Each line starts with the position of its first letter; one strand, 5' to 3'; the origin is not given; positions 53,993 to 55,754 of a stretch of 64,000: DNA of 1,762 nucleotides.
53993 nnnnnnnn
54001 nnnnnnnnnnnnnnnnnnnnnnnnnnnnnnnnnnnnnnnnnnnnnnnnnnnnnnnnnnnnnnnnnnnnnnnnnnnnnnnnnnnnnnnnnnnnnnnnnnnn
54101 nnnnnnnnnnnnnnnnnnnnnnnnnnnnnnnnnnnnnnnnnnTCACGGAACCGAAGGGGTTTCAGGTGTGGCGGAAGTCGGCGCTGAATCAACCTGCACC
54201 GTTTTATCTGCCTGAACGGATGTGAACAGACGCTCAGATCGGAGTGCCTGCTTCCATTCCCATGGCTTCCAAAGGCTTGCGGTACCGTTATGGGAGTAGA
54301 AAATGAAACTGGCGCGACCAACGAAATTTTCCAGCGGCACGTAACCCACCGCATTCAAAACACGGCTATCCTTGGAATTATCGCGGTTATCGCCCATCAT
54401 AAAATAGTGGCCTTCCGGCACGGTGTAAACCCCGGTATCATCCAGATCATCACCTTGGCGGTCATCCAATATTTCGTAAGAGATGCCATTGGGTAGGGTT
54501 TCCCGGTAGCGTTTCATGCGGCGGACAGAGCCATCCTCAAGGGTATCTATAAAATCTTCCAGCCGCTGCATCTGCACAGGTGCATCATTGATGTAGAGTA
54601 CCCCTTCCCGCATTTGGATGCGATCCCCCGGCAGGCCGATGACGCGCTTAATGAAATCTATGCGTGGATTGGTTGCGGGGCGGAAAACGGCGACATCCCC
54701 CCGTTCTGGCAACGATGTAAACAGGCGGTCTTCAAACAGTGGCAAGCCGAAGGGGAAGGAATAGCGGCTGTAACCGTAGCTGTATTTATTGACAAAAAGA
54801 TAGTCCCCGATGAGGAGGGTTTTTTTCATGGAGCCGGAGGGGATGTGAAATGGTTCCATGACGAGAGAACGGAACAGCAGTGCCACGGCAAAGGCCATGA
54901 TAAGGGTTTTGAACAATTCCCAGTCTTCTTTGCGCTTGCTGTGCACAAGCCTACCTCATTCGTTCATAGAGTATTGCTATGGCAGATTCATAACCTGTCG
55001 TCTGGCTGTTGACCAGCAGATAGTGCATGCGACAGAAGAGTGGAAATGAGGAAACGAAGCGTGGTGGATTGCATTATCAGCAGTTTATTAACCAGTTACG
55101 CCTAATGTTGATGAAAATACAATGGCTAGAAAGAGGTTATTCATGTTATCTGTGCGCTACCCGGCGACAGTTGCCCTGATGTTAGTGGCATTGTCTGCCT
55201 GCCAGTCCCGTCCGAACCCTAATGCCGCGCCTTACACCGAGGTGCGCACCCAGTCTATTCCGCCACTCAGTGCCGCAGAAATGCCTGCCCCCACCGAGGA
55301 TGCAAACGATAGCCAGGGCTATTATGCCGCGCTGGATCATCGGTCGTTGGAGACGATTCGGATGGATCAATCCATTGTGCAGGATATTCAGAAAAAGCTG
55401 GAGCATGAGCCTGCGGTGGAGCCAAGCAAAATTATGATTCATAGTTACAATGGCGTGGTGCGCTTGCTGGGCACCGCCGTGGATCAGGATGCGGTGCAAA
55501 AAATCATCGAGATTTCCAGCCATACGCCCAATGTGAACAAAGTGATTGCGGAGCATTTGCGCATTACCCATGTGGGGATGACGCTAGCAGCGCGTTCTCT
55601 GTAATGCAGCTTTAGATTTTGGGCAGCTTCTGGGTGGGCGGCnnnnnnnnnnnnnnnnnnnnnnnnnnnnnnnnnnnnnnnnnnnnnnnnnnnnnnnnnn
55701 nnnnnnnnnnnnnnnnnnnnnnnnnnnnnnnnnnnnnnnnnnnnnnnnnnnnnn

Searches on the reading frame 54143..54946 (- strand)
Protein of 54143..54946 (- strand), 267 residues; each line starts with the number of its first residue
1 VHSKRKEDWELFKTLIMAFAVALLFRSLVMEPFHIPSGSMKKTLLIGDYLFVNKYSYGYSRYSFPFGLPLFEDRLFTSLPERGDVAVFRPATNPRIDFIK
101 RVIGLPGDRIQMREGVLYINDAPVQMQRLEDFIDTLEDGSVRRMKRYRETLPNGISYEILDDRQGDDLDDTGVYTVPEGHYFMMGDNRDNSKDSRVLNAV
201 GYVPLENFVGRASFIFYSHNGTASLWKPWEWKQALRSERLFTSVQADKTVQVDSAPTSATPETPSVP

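Call 13: search_protein_families(library=pfam, proteins=[window:54143-54946:-], max_evalue=0.001)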
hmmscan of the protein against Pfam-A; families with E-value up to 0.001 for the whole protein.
window:54143-54946:- (267 aa): 1 family
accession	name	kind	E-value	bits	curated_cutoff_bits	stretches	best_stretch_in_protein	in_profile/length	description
PF10502.14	Peptidase_S26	-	1.7e-51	174.9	22.9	1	10-217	3-168/168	Signal peptidase, peptidase S26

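Call 25: find_related_loci(query=window:54143-54946:-, collection=genome_contigs, flank=10000)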
Query window:54143-54946:- (267 aa) in genome_contigs; peptide patterns used: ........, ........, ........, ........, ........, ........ (x = any residue, [..] = any of these).
600 stretches matched a pattern (row limit reached: there are more); 598 encode a relative of the query (tblastn E <= 1e-3); the best 80 are kept; 80 distinct loci.
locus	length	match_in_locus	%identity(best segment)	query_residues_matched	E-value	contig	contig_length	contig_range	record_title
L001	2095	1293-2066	55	10-267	1e-94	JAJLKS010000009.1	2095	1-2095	MAG: Alphaproteobacteria bacterium isolate PE-1-4 k141_875616, whole genome shotgun sequence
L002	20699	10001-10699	61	9-241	8e-90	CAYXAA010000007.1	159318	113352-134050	MAG TPA_asm: uncultured Hyphomicrobiales bacterium isolate SRP268622_co1_35 genome assembly, contig: NODE_89_length_1593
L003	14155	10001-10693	58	10-240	3e-89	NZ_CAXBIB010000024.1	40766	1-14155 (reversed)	MAG: uncultured Parvibaculum sp. isolate ERR2762144_binner12_Refined_24 ERZ3421829.201, whole genome shotgun sequence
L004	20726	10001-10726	58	3-244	4e-89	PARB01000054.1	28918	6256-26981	MAG: Rhodobacteraceae bacterium isolate SP118 MHASMcontig_2796138, whole genome shotgun sequence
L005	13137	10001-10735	57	3-245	4e-88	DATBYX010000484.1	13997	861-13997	MAG TPA_asm: Xanthobacteraceae bacterium isolate SMAG_U7604 k141_2324272, whole genome shotgun sequence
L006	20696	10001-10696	57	9-240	2e-87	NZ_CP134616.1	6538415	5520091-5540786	MAG: Roseibium sp. isolate RCC3390-4c chromosome, complete genome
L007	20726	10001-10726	56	1-241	1e-86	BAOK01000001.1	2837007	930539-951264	Alpha proteobacterium Mf 1.05b.01 DNA, contig: contig01, whole genome shotgun sequence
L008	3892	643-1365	56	9-252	2e-86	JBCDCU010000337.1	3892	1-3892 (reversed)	MAG: Pseudomonadota bacterium isolate P01_G01_bin.24 k141_209080_length_3892_cov_19.7838, whole genome shotgun sequence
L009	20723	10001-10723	56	9-245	2e-86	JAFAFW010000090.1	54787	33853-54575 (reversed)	MAG: Proteobacteria bacterium isolate OH_SBlB_191 k127_1680908, whole genome shotgun sequence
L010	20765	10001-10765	54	3-256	6e-86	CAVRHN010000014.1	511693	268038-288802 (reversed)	MAG: uncultured Alphaproteobacteria bacterium isolate MFD05580.bin.3.156 genome assembly, contig: contig_8385, whole gen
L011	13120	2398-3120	57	2-244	8e-86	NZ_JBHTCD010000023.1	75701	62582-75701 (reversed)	Insolitispirillum peregrinum strain CCUG 13795 GCM70025272_12, whole genome shotgun sequence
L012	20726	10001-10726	55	2-240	3e-85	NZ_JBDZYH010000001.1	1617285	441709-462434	Roseibium sp. SCP14 contig00001, whole genome shotgun sequence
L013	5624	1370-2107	56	4-249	3e-85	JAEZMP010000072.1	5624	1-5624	MAG: Proteobacteria bacterium isolate OH_CFB_119 k127_711084, whole genome shotgun sequence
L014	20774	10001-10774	53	10-267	3e-85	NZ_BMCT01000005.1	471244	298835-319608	Azorhizobium oxalatiphilum strain CCM 7897 sequence05, whole genome shotgun sequence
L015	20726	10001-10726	57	4-244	8e-85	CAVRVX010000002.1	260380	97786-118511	MAG: uncultured Alphaproteobacteria bacterium isolate MFD02199.bin.1.90 genome assembly, contig: contig_11627, whole gen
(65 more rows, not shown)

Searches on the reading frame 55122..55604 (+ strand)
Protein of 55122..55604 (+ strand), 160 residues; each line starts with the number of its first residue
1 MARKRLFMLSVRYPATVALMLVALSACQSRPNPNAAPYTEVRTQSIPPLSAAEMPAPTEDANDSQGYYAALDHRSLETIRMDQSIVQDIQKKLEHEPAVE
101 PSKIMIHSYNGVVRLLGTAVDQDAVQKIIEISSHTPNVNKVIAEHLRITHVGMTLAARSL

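Call 13: search_protein_families(library=pfam, proteins=[window:55122-55604:+], max_evalue=0.001)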
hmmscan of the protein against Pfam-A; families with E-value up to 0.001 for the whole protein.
window:55122-55604:+ (160 aa): 1 family
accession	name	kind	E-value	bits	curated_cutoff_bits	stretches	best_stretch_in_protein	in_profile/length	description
PF04972.22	BON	-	1.3e-10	41.9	27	1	82-143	2-63/69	BON domain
